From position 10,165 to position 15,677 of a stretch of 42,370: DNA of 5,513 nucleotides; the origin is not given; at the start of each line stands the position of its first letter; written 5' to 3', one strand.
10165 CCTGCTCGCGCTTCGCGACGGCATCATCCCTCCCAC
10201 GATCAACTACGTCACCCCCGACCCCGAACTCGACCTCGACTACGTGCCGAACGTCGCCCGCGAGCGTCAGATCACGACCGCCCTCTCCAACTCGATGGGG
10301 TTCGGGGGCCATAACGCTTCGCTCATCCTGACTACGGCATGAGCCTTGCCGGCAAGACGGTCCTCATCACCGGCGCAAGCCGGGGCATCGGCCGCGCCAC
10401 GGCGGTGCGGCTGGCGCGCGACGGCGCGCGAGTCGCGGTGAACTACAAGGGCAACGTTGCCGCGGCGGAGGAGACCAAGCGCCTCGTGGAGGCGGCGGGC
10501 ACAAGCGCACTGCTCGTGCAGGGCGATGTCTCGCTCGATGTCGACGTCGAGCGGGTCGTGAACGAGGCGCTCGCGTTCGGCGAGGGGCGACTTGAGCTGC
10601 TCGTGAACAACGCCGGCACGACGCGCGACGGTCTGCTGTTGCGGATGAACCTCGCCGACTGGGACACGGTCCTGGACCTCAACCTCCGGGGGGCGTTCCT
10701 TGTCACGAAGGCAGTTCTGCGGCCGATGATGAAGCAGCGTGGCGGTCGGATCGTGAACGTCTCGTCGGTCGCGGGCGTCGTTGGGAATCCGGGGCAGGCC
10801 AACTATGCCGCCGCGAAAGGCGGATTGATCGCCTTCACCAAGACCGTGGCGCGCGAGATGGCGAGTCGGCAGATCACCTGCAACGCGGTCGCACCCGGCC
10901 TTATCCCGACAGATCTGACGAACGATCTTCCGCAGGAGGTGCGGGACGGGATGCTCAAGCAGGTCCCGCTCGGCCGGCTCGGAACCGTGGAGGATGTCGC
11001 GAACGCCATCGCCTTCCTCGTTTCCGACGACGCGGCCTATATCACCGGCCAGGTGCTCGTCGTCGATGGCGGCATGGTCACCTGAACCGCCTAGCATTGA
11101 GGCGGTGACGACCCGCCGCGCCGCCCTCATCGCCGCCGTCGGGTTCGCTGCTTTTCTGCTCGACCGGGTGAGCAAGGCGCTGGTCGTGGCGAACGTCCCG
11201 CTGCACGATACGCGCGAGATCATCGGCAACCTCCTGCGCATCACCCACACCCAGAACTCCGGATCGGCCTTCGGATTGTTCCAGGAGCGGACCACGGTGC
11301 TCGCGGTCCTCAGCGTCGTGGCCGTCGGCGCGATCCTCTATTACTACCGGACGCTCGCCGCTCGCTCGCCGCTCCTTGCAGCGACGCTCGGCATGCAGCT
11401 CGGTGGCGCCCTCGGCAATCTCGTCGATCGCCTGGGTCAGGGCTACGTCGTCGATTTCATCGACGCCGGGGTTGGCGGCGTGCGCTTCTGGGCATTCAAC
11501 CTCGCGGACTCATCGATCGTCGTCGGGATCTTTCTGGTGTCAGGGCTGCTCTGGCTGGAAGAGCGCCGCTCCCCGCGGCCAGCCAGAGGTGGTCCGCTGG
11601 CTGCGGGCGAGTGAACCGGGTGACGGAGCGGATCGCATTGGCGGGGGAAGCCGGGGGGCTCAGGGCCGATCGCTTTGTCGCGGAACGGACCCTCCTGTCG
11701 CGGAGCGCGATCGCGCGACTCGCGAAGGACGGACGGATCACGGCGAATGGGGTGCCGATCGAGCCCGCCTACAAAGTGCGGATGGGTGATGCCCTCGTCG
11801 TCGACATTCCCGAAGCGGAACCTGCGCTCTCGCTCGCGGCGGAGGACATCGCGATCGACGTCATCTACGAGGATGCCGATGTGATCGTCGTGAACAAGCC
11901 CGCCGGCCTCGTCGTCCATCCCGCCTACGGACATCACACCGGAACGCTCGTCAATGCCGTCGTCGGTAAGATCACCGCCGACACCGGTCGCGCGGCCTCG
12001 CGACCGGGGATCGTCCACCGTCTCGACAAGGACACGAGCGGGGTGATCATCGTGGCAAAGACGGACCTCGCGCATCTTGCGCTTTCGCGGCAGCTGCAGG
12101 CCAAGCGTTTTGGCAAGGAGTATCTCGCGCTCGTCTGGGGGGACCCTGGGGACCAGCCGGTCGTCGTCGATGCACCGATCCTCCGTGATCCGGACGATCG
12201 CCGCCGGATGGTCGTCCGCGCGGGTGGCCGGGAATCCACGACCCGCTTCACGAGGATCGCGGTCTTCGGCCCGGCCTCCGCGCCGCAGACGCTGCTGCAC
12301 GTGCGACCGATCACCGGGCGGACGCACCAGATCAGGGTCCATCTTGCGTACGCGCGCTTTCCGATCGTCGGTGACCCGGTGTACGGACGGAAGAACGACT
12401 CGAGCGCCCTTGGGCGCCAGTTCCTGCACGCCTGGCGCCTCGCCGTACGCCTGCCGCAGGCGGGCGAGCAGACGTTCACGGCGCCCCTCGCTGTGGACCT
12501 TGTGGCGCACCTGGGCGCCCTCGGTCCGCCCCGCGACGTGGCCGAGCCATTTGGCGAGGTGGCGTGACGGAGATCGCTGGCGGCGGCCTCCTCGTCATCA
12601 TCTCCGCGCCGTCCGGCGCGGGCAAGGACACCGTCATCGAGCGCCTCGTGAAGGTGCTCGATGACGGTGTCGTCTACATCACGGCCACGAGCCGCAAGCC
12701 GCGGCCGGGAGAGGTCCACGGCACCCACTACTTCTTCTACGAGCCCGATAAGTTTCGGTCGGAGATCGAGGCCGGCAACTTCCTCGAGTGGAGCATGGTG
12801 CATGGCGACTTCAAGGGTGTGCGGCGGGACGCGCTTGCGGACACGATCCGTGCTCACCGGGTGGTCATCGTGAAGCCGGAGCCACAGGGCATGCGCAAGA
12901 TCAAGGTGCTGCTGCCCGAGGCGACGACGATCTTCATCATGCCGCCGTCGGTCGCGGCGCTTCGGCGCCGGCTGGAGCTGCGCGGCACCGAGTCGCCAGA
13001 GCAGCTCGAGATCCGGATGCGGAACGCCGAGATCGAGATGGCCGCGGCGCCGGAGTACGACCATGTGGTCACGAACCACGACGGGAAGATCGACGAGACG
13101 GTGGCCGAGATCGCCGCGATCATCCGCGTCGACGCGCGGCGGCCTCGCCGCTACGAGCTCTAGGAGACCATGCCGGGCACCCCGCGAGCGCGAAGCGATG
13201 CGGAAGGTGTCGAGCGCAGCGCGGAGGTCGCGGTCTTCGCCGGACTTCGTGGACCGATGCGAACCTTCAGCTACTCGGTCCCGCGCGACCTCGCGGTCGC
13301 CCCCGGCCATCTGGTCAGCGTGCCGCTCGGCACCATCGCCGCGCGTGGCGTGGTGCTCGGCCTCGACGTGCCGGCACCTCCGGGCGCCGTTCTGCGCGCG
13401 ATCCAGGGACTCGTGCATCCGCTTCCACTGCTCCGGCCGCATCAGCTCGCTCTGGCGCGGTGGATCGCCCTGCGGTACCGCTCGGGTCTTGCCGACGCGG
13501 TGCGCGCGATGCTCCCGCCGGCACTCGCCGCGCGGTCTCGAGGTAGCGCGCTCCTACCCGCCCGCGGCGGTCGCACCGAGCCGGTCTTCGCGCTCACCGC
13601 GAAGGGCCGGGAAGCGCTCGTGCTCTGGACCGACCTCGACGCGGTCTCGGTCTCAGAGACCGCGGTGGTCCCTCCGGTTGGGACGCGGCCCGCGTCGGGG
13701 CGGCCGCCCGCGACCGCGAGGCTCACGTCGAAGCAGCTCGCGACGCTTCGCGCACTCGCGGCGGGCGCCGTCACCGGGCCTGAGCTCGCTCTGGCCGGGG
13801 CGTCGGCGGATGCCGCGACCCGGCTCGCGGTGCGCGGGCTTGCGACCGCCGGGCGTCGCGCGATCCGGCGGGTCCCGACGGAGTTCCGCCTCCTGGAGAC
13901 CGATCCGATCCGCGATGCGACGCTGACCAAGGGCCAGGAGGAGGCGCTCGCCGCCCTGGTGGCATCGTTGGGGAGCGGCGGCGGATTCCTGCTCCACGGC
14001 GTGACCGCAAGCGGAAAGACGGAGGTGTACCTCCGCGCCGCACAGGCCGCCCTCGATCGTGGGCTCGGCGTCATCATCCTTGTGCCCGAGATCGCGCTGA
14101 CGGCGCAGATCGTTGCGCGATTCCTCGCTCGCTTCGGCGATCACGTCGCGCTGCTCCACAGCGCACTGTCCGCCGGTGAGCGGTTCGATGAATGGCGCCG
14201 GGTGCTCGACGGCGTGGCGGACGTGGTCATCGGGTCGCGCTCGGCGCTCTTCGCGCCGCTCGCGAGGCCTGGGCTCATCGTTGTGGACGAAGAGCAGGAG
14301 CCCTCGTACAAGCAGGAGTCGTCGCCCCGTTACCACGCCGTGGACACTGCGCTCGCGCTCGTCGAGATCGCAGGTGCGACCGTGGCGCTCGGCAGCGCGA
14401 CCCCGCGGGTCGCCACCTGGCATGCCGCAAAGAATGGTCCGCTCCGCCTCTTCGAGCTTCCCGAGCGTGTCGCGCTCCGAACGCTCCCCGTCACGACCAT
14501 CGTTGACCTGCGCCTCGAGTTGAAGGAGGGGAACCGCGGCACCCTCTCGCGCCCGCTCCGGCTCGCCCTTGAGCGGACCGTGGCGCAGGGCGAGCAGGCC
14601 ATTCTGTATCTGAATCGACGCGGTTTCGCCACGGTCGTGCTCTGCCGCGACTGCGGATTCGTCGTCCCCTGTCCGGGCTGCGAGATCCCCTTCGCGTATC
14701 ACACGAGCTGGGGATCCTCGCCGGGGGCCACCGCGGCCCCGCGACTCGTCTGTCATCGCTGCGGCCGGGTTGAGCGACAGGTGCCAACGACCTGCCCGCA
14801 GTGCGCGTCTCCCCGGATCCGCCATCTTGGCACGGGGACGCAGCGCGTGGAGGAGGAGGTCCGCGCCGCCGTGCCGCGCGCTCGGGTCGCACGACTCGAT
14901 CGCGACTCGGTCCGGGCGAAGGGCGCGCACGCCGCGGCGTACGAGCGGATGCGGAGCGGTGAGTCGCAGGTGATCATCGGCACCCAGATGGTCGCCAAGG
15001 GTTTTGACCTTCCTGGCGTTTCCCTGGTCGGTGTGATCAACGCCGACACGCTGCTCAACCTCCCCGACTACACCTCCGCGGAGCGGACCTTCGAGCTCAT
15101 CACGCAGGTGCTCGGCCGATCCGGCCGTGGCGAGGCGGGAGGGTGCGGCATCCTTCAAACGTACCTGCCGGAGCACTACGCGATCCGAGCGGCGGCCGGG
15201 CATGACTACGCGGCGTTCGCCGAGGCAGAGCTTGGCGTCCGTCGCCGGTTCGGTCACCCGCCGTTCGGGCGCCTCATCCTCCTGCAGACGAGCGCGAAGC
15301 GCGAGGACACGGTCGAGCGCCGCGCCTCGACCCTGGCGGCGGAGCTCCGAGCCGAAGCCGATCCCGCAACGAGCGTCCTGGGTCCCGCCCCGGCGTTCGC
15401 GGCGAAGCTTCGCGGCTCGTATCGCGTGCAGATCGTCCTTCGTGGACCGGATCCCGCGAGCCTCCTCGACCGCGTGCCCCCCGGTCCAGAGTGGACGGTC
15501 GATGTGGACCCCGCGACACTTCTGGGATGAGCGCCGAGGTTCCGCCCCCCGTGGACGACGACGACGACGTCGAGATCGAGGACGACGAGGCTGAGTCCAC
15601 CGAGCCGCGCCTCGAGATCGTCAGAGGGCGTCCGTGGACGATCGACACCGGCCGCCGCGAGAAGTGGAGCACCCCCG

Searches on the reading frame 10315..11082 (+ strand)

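Call 21: search_protein_families(library=pfam, proteins=[window:10315-11082:+], max_evalue=0.001)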
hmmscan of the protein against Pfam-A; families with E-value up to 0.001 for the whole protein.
window:10315-11082:+ (256 aa): 3 families
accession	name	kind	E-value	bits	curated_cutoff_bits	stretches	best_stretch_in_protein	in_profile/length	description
PF13561.12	adh_short_C2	-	2e-67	227.6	27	1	20-254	1-235/236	Enoyl-(Acyl carrier protein) reductase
PF00106.31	adh_short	-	2e-58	197.6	26.6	1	14-207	1-192/195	short chain dehydrogenase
PF08659.16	KR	-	4.3e-21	76.1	22.6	1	15-179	2-164/180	KR domain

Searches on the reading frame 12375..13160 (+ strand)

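Call 21: search_protein_families(library=pfam, proteins=[window:12375-13160:+], max_evalue=0.001)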
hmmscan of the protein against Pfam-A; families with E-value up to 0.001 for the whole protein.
window:12375-13160:+ (262 aa): 1 family
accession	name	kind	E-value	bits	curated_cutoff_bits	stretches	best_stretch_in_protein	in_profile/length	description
PF00625.27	Guanylate_kin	-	9.6e-34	117.1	25.2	1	73-251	4-180/182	Guanylate kinase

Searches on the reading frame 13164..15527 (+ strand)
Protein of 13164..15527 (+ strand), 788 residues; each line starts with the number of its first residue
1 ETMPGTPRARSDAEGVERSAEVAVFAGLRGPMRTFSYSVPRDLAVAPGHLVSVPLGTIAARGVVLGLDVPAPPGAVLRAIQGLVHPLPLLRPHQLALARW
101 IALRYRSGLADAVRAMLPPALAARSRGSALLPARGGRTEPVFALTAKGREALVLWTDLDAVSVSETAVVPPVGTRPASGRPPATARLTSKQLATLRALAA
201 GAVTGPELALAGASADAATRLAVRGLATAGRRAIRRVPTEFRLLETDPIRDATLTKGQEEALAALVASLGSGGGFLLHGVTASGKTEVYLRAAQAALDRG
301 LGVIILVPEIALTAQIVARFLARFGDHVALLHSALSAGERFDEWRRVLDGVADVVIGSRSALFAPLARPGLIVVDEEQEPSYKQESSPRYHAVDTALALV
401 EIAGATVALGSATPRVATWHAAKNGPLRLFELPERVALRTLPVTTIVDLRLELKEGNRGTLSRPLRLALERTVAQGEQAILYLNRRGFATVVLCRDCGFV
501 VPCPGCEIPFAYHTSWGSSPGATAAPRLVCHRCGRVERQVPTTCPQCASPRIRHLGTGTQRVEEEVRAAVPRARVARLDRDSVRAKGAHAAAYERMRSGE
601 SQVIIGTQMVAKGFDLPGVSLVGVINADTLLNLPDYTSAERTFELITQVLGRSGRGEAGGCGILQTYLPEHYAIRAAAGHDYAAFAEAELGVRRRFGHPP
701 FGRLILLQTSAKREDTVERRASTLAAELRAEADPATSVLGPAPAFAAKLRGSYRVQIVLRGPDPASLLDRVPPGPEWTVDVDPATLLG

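Call 21: search_protein_families(library=pfam, proteins=[window:13164-15527:+], max_evalue=0.001)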
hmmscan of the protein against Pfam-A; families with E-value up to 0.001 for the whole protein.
window:13164-15527:+ (788 aa): 5 families
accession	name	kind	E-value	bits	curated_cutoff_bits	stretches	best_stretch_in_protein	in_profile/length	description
PF17764.6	PriA_3primeBD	-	1.6e-16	60.4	22.7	1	32-118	9-96/96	3'DNA-binding domain (3'BD)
PF00270.35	DEAD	-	1.6e-15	57.7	26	1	255-415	1-161/167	DEAD/DEAH box helicase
PF18074.6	PriA_C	-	7.3e-14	52.8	26.9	1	700-783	1-95/95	Primosomal protein N C-terminal domain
PF00271.37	Helicase_C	-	4e-07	30.7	23.5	1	588-655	53-108/110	Helicase conserved C-terminal domain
PF04851.21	ResIII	-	1.1e-06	29.1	22.5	1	253-383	3-140/164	Type III restriction enzyme, res subunit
